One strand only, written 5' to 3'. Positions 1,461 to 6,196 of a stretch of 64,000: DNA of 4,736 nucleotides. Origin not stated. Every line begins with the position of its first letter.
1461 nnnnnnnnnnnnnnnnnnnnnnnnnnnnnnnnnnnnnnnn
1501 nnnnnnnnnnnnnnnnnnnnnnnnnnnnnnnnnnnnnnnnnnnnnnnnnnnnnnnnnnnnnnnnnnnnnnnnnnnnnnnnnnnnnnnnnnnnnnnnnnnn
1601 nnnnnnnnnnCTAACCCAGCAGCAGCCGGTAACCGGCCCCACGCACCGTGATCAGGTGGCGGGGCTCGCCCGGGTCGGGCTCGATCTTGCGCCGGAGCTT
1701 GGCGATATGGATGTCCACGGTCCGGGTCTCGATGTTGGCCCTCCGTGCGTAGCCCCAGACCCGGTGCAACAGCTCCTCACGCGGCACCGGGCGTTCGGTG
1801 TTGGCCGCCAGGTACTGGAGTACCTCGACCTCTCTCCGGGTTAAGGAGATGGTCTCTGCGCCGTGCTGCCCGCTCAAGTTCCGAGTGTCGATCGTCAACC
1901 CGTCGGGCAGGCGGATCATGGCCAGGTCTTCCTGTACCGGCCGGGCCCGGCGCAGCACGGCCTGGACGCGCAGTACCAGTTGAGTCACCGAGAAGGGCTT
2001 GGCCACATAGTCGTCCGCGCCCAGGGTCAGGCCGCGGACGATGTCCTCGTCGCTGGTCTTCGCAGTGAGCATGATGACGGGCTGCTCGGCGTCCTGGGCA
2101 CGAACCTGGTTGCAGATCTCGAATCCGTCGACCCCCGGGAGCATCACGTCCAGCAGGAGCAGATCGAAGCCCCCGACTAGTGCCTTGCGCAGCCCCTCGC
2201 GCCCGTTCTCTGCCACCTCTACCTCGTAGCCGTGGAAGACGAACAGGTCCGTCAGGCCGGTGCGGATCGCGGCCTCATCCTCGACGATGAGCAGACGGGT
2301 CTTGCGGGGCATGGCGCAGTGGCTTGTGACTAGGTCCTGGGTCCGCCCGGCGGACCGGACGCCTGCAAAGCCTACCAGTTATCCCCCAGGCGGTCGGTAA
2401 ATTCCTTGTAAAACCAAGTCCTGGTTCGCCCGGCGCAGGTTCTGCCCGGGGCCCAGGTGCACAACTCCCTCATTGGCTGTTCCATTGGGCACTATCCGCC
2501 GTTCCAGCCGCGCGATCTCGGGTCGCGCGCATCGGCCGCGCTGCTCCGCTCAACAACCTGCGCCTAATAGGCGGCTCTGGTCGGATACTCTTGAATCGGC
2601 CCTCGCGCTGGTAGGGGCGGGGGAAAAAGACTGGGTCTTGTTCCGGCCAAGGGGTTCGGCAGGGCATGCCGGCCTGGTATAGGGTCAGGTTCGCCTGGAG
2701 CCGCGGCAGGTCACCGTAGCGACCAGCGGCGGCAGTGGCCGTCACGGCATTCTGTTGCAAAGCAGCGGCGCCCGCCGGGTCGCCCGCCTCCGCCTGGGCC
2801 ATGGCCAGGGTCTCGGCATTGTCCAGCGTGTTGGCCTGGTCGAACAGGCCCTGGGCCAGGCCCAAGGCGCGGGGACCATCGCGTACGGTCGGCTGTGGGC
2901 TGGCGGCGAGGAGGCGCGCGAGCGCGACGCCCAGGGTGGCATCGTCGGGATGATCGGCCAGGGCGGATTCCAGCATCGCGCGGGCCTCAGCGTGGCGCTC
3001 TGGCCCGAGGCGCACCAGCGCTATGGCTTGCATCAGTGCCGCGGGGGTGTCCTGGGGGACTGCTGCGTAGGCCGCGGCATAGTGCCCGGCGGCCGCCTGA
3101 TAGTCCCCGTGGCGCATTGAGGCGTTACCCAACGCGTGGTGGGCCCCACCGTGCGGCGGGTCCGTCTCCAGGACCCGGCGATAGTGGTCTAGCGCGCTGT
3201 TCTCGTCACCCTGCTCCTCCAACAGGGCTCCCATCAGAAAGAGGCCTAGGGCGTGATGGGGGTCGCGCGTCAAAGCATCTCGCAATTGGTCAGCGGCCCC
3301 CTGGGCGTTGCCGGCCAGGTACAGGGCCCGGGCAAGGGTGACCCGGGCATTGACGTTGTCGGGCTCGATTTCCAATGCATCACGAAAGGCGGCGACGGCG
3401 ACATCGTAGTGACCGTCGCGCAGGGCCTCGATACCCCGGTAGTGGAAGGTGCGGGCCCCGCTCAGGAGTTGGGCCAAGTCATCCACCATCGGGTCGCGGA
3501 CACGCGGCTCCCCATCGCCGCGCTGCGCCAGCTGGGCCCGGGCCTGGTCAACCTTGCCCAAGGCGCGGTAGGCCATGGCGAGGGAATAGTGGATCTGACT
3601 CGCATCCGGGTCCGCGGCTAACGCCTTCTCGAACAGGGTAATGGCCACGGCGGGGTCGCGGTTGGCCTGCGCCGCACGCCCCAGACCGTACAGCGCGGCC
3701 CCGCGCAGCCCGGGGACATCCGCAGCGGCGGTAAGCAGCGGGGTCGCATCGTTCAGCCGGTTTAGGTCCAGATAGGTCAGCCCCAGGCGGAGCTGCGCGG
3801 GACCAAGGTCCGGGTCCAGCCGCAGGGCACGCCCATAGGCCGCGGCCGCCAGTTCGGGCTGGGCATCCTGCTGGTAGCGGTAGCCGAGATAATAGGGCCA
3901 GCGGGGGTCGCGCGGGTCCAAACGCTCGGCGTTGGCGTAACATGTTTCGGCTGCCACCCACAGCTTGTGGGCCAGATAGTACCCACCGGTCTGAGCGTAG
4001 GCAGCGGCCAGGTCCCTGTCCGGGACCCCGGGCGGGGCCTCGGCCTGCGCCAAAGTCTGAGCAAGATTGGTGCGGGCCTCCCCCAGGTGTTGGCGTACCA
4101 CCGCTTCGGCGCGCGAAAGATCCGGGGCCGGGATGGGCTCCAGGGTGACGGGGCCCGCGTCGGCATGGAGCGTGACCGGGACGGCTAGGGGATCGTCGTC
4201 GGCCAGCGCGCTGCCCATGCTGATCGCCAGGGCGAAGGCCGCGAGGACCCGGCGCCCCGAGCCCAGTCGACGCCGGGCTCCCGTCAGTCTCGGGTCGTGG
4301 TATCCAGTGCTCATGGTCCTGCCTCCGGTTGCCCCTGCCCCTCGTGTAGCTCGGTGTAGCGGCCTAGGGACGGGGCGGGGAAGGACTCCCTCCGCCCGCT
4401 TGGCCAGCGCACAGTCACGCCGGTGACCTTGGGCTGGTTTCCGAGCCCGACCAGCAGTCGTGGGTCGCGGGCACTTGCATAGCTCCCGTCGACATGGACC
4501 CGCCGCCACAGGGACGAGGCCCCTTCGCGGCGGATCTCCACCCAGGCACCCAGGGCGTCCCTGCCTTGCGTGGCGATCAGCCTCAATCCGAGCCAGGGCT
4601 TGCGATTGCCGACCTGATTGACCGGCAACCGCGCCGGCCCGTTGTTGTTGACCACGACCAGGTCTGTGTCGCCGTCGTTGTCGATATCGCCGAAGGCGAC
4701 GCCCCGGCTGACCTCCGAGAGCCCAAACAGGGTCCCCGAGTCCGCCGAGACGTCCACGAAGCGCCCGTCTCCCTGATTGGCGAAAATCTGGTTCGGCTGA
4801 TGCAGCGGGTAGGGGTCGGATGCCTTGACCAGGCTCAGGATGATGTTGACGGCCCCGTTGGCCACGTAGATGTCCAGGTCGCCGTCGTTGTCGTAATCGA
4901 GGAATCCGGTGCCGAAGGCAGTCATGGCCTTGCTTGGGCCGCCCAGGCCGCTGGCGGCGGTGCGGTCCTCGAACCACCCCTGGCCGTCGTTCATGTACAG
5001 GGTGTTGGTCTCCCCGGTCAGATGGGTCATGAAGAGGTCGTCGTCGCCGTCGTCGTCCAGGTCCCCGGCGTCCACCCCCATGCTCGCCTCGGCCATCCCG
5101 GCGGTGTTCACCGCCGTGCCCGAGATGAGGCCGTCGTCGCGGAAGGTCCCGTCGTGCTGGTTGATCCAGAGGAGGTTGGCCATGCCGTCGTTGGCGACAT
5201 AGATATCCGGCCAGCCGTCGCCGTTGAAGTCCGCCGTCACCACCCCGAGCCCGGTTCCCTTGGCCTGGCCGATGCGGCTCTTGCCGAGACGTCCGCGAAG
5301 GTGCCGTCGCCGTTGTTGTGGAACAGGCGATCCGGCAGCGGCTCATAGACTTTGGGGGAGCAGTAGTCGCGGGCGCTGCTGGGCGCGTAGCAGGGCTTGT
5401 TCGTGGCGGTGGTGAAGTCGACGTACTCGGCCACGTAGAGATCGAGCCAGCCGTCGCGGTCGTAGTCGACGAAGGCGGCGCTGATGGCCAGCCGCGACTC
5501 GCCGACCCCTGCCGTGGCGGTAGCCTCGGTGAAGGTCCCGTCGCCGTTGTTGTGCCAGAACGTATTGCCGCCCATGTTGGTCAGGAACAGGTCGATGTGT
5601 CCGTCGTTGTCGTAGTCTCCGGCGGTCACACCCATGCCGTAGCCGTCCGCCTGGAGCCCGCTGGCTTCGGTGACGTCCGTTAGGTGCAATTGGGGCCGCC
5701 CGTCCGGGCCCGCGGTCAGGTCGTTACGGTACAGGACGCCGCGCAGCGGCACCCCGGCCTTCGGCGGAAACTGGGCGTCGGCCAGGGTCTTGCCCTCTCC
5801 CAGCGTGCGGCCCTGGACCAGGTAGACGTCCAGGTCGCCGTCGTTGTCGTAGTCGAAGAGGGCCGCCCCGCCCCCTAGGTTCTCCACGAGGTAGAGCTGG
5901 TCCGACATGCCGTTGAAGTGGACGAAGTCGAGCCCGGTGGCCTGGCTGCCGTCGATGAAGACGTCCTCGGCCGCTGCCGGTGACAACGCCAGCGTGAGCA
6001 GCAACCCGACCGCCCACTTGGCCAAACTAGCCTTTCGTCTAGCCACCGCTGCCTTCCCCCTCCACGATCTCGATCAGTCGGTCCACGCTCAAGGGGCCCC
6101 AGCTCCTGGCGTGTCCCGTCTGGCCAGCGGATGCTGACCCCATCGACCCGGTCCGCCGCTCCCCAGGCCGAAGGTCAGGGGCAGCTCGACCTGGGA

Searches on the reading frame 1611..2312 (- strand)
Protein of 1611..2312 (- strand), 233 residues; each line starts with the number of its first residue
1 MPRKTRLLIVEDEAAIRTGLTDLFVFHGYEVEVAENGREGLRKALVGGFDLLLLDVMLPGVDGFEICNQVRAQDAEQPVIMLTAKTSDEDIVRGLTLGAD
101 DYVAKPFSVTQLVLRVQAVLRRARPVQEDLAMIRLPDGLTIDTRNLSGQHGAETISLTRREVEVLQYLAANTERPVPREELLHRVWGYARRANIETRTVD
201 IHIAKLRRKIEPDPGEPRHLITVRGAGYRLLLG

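Call 63: search_protein_families(library=pfam, proteins=[window:1611-2312:-], max_evalue=0.0001)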
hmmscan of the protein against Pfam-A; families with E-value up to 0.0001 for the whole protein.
window:1611-2312:- (233 aa): 3 families
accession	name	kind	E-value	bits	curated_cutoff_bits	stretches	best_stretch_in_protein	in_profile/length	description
PF00072.30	Response_reg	-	1.2e-28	99.9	30.2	1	8-116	2-110/111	Response regulator receiver domain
PF00486.34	Trans_reg_C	-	1.3e-24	86.4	26.2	1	153-230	2-77/77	Transcriptional regulatory protein, C terminal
PF00196.25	GerE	-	1.3e-05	25.1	23.5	0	156-170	2-16/57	Bacterial regulatory proteins, luxR family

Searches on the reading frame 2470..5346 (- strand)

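Call 63: search_protein_families(library=pfam, proteins=[window:2470-5346:-], max_evalue=0.0001)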
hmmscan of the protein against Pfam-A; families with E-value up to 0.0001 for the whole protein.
window:2470-5346:- (958 aa): 16 families
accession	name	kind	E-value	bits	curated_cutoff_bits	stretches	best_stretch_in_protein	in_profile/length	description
PF07719.23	TPR_2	-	7.5e-28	94.8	27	0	550-581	2-33/34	Tetratricopeptide repeat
PF14559.12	TPR_19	-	2.9e-24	85.6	25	2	641-699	1-59/68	Tetratricopeptide repeat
PF13432.12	TPR_16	-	5e-24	84.8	32.7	3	553-609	1-56/65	Tetratricopeptide repeat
PF13428.12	TPR_14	-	1.1e-20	72.4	23.5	0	550-590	2-42/44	Tetratricopeptide repeat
PF13431.12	TPR_17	-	2.4e-18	65.2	24.4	1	571-604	1-34/34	Tetratricopeptide repeat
PF24575.1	TPR_Slam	-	2.8e-16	60.2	35.2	0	638-687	54-103/104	Surface lipoprotein assembly modifier, N-terminal TPR repeats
PF13414.12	TPR_11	-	3.3e-16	59.1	26.8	0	568-597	13-42/42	TPR repeat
PF00515.34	TPR_1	-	1.8e-15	56.5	27.8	0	700-730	2-32/34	Tetratricopeptide repeat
PF23914.1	TPR_CcmH_CycH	-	2.8e-15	56.9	42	1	645-729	64-151/158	Cytochrome c-type biogenesis protein H TPR domain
PF13181.12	TPR_8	-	1.3e-13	50.3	25.7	0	551-581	3-33/34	Tetratricopeptide repeat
PF13176.12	TPR_7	-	1.9e-09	37.3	27.9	0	735-767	1-33/36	Tetratricopeptide repeat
PF13424.12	TPR_12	-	2.8e-09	37.5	30.1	0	550-608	4-70/77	Tetratricopeptide repeat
PF12895.13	ANAPC3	-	3.3e-09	37.3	27.2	0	645-724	3-81/82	Anaphase-promoting complex, cyclosome, subunit 3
PF13174.12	TPR_6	-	2.8e-08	34.3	26.3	0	702-730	3-31/33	Tetratricopeptide repeat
PF14561.12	TPR_20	-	3.5e-06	27.7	25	1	650-726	7-85/90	Tetratricopeptide repeat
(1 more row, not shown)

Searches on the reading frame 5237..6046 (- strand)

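Call 63: search_protein_families(library=pfam, proteins=[window:5237-6046:-], max_evalue=0.0001)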
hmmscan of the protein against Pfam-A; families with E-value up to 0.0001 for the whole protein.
window:5237-6046:- (269 aa): 1 family
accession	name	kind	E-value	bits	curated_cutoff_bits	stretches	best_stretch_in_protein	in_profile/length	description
PF13517.12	FG-GAP_3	-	2.1e-22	79.9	26.9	1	144-205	1-61/61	FG-GAP-like repeat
